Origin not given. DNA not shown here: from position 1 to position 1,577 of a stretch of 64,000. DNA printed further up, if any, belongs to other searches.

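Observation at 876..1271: Actin homologue with a ~130-residue insertion containing two zinc ribbons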

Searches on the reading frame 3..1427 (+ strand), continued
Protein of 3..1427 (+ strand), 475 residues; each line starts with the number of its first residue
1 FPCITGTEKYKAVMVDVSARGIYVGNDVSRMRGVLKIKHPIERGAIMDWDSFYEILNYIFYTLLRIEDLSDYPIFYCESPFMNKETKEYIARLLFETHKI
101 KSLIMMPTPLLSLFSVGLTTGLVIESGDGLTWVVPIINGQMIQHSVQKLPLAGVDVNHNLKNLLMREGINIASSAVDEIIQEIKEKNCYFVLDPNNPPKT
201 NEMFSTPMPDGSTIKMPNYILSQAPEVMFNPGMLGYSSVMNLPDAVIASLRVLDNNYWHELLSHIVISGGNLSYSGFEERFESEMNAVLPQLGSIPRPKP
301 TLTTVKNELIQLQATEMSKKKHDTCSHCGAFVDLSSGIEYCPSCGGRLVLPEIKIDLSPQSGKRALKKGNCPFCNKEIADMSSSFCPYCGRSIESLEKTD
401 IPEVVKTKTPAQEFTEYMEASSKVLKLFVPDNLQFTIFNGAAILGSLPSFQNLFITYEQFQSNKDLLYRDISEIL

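Call 23: find_encoding_contigs(protein=P0100, flank=8000, max_places=1)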
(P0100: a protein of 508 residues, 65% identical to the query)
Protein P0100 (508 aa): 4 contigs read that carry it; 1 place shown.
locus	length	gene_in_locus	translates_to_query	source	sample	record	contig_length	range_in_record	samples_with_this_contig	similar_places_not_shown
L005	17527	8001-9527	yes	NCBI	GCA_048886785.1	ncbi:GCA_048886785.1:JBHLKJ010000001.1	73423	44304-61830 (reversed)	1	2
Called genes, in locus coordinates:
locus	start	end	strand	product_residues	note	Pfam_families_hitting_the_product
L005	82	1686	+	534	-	PF02142:MGS, PF01808:AICARFT_IMPCHas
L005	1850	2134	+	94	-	-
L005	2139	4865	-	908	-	-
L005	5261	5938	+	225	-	-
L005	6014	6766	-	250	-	PF23023:Anti-Pycsar_Apyc1 (weak), PF00753:Lactamase_B, PF19583:ODP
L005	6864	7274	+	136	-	-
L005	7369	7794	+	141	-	PF00571:CBS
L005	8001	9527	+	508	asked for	PF00022:Actin, PF13248:Zn_ribbon_3 (faint), PF18912:DZR_2 (faint), PF24460:DUF7575 (faint), PF12773:DZR (weak), PF13240:Zn_Ribbon_1 (weak)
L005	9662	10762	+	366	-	PF00432:Prenyltrans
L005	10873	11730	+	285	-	PF00763:THF_DHG_CYH, PF02882:THF_DHG_CYH_C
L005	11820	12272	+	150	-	-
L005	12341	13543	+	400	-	PF01926:MMR_HSR1, PF16897:MMR_HSR1_Xtn, PF02824:TGS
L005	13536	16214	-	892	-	PF04851:ResIII (weak), PF00270:DEAD, PF00271:Helicase_C, PF19131:DUF5814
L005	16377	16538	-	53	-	-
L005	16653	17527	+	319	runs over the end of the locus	-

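Call 24: predict_structure(alignment_id=A1)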
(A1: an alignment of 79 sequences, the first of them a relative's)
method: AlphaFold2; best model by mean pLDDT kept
length: 507 residues; sequences in the alignment: 79
mean_pLDDT: 63.5   pTM: 0.60
mean pLDDT of the five models: 63.5, 62.7, 62.6, 62.4, 50.1
residues with pLDDT >= 90: 23; 70-90: 196; 50-70: 161; < 50: 127
segments of 3 or more residues with pLDDT < 50: 27-29, 34-77, 219-221, 331-351, 382-399, 426-454
pLDDT, mean of each block of 10 residues (from residue 1): 67 63 57 42 40 28 31 43 65 70 86 81 85 89 80 80 84 85 72 70 54 53 52 63 62 69 78 88 87 84 65 84 78 39 33 64 69 67 33 36 61 57 49 31 30 60 62 76 87 88 62
secondary structure, 60 per line:
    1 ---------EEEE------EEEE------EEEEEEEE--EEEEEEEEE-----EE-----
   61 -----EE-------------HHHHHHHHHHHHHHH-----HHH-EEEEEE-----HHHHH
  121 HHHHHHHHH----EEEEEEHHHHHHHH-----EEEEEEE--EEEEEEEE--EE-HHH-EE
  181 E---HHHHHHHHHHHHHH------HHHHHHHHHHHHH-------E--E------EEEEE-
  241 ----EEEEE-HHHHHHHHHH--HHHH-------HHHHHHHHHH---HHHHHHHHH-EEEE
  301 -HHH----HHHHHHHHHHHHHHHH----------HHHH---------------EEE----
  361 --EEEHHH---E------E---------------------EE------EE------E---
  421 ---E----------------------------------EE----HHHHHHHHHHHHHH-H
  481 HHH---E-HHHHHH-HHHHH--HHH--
elements in order: E10-13 E20-23 E30-37 E40-48 H81-95 E105-110 H116-129 E134-139 H140-147 E153-159 E162-169 E179-181 H185-198 H205-217 E235-239 E245-249 H251-260 H263-266 H274-283 H287-295 E297-300 H309-324 H335-338 E354-356 E363-365 H465-478 H480-483 H489-494 H496-500

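Call 29: fold_search(model_id=the predicted structure, library=pdb)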
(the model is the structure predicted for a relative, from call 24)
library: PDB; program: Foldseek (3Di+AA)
matches with E <= 10: 877; with E <= 0.001: 643
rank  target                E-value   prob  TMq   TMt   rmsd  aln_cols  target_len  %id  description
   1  9rl4_K                7.7e-25  1.00  0.60  0.83   9.5       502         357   22  Structure of BAF in complex with OCT4-SOX2-bound nucleosome - SHL-6 (released 2026-02-11)
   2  8f8s_B                8.1e-25  1.00  0.59  0.82   9.0       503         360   23  Cryo-EM structure of the free pointed end of F-actin (released 2023-06-07)
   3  6nas_A                1.6e-24  1.00  0.61  0.81   8.6       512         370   23  Ternary Complex of Ac-Alpha-Actin with Profilin and AcCoA-NAA80 (released 2020-01-29)
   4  8gt1_A                2.1e-24  1.00  0.60  0.82   8.7       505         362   22  Crystal structure of human cardiac alpha actin A108G mutant (ADP-Pi state) in complex with fragmin F1 domain (released 2023-03-08)
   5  6nbw_A                2.1e-24  1.00  0.60  0.81   9.6       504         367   22  Ternary Complex of Beta/Gamma-Actin with Profilin and AnCoA-NAA80 (released 2020-01-29)
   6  7c2g_A                2.1e-24  1.00  0.59  0.80   6.4       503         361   23  Crystal Structure of the Thorarchaeota 2DGel/rabbit actin complex (released 2020-08-05)
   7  9nb9_D                2.2e-24  1.00  0.60  0.79  11.1       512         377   23  Viral protein DP71L in complex with phosphorylated eIF2alpha (NTD) and protein phosphatase 1A (D64A), stabilized by G- (released 2025-07-09)
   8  7yne_A                2.6e-24  1.00  0.58  0.82   9.7       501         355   23  Crystal structure of fragmin domain-1 (1-160) in complex with G-form actin (released 2022-10-26)
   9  9jus_G                3.0e-24  1.00  0.59  0.81   9.9       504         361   23  Structure of villin bound to an actin trimer (released 2025-10-08)
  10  6gvc_A                3.7e-24  1.00  0.59  0.83   9.6       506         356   22  Structure of ArhGAP12 bound to G-Actin (released 2019-03-27)
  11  5zza_A                3.9e-24  1.00  0.61  0.81   8.6       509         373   23  OdinProfilin/Rabbit Actin Complex (released 2018-10-10)
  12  6mgo                  4.9e-24  1.00  0.58  0.80  11.0       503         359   23  Structure of rabbit actin in complex with Mycalolide B (released 2018-11-21)
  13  7yne_C                5.8e-24  1.00  0.58  0.83   9.2       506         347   22  Crystal structure of fragmin domain-1 (1-160) in complex with G-form actin (released 2022-10-26)
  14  5nbl_C                6.1e-24  1.00  0.60  0.81   9.6       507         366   22  Crystal structure of the Arp4-N-actin(APO-state) heterodimer bound by a nanobody (released 2018-08-22)
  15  7w52_E                6.5e-24  1.00  0.59  0.83   9.5       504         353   22  Crystal structure of fragmin domain-1 (15-160) in complex with actin (released 2022-10-26)
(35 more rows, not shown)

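Call 34: find_related_loci(query=A1, collection=genome_contigs, flank=3000)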
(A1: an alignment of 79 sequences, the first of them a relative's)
Query A1 (507 aa) in genome_contigs; peptide patterns used: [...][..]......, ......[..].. (x = any residue, [..] = any of these).
188 stretches matched a pattern; 113 encode a relative of the query (tblastn E <= 1e-3); the best 80 are kept; 80 distinct loci.
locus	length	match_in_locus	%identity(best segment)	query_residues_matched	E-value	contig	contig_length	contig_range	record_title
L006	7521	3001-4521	94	1-507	0e+0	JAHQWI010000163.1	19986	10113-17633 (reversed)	MAG: Promethearchaeia archaeon isolate ABR03 NODE_543_length_19986_cov_5, whole genome shotgun sequence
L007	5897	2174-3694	90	1-507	0e+0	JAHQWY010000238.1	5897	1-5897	MAG: Promethearchaeia archaeon isolate WORC5 WOR136_contig-100_1353, whole genome shotgun sequence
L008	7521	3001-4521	89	1-507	0e+0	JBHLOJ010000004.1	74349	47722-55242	MAG: Promethearchaeota archaeon isolate DZ3M.322 DZ3M.322@800, whole genome shotgun sequence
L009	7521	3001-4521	86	1-507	0e+0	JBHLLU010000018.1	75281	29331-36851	MAG: Promethearchaeota archaeon isolate DZ1S.191 DZ1S.191@521, whole genome shotgun sequence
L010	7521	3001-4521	86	1-507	0e+0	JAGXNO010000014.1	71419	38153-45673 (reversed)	MAG: Promethearchaeota archaeon isolate bin60 NODE_14_length_71419_cov_28.030459, whole genome shotgun sequence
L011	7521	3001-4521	86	1-507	0e+0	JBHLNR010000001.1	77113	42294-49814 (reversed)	MAG: Promethearchaeota archaeon isolate DZ2S.368 DZ2S.368@759, whole genome shotgun sequence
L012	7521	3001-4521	81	1-507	0e+0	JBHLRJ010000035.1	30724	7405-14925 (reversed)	MAG: Candidatus Thorarchaeota archaeon isolate TM1M.263 TM1M.263@4071, whole genome shotgun sequence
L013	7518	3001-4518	78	1-507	0e+0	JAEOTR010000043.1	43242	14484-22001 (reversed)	MAG: Promethearchaeota archaeon isolate YT5_013 k127_19193404, whole genome shotgun sequence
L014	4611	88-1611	78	1-507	0e+0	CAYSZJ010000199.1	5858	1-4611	MAG TPA_asm: uncultured archaeon isolate SRP239594_co1_24 genome assembly, contig: NODE_9507_length_5858_cov_43.788902,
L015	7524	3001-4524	78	1-507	0e+0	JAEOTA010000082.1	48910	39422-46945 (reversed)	MAG: Promethearchaeota archaeon isolate YT1_007 k127_73568164, whole genome shotgun sequence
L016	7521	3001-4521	77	1-507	0e+0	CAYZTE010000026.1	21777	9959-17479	MAG TPA_asm: uncultured archaeon isolate SRP239594_co1_176 genome assembly, contig: NODE_857_length_21777_cov_67.145244,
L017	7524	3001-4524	78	1-507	0e+0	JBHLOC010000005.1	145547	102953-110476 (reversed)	MAG: Promethearchaeota archaeon isolate DZ3M.111 DZ3M.111@165, whole genome shotgun sequence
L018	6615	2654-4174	78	1-507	0e+0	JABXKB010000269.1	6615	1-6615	MAG: Promethearchaeota archaeon isolate Hel_238_bin13 contig-145_30821, whole genome shotgun sequence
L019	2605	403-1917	77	1-507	0e+0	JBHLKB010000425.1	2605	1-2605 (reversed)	MAG: Candidatus Hodarchaeota archaeon isolate DZ1B.234 DZ1B.234@236080, whole genome shotgun sequence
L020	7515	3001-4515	77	1-507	0e+0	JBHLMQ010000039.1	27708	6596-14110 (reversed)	MAG: Promethearchaeota archaeon isolate DZ2M.350 DZ2M.350@4712, whole genome shotgun sequence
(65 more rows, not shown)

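Call 35: search_protein_representatives(protein=P0001)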
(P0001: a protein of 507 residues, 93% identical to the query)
Query: 507 residues. Proteins with E-value up to 0.001 (for the whole library): 11433; up to 1e-10: 5779; up to 1e-30: 1005. The best 150 are listed.
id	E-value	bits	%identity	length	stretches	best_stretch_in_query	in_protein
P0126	8.9e-198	674.3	59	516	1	6-507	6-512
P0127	3.5e-132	457.9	48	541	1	10-506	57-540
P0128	3.8e-121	421.5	44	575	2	6-464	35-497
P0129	1.8e-108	379.7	47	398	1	9-381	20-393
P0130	6.2e-93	328.4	42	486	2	6-385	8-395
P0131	1.4e-90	320.7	40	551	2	9-435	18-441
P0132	6.6e-83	295.4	33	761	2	11-318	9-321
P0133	1.9e-82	293.9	32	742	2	10-323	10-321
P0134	8.0e-78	278.6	38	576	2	11-457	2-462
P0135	7.8e-73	262.1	36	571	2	9-301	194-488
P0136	3.2e-72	260.1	50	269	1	9-263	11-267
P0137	3.6e-72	259.9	28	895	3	8-325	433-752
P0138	6.0e-70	252.6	30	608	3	8-325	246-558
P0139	2.5e-67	244.0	35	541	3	64-316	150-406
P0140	3.6e-66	240.1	45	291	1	228-506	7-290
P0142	1.4e-59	218.4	39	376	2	10-318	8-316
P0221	1.1e-50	189.1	36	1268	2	9-323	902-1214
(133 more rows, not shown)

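Call 37: list_cluster_members(proteins=[P0126, P0127, P0128, P0129, P0130, P0131, P0134, P0142, P0140, P0136])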
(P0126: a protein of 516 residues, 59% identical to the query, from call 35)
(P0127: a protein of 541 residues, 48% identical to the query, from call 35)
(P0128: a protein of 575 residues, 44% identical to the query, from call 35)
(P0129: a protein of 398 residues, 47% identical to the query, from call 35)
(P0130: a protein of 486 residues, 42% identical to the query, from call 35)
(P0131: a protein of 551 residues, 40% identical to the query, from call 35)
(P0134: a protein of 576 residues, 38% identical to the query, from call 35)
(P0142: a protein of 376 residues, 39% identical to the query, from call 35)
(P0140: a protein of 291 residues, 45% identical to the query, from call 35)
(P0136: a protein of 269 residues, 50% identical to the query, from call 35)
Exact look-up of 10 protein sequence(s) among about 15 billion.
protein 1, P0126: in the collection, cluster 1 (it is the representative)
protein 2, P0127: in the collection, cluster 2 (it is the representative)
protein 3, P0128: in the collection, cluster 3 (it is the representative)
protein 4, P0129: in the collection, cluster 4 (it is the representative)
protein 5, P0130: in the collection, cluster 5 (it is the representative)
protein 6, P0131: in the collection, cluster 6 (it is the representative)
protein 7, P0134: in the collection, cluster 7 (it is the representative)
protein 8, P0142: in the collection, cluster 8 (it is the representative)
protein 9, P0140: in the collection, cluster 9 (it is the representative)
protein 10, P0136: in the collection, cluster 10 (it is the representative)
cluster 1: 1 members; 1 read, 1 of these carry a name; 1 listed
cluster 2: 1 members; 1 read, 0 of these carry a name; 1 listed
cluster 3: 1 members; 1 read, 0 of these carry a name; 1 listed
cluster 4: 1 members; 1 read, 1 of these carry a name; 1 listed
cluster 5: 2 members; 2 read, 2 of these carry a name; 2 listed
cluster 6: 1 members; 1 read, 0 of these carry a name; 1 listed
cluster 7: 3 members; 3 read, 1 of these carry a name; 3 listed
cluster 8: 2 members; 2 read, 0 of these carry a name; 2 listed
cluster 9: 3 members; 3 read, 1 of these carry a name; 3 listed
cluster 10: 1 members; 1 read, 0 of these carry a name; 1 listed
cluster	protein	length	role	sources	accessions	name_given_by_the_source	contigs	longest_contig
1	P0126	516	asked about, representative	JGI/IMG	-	centractin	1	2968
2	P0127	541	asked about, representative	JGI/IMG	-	-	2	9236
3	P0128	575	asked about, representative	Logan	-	-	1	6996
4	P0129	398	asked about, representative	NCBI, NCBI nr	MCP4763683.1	MAG: hypothetical protein GY870_18070, partial [archaeon] | hypothetical protein [archaeon]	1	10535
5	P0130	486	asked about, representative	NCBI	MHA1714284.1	MAG: zinc-ribbon domain-containing protein [Promethearchaeota archaeon]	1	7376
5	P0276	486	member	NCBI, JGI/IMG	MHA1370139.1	MAG: zinc-ribbon domain-containing protein [Promethearchaeota archaeon]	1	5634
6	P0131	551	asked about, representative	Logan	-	-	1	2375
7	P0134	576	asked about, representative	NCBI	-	-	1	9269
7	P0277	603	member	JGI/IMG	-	actin-related protein/RNA polymerase subunit RPABC4/transcription elongation factor Spt4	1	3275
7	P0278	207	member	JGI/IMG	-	-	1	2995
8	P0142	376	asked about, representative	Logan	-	-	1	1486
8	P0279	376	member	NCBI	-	-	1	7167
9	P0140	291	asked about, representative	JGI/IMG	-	actin-related protein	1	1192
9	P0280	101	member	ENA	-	-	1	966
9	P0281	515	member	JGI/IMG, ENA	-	-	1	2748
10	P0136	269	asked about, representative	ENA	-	-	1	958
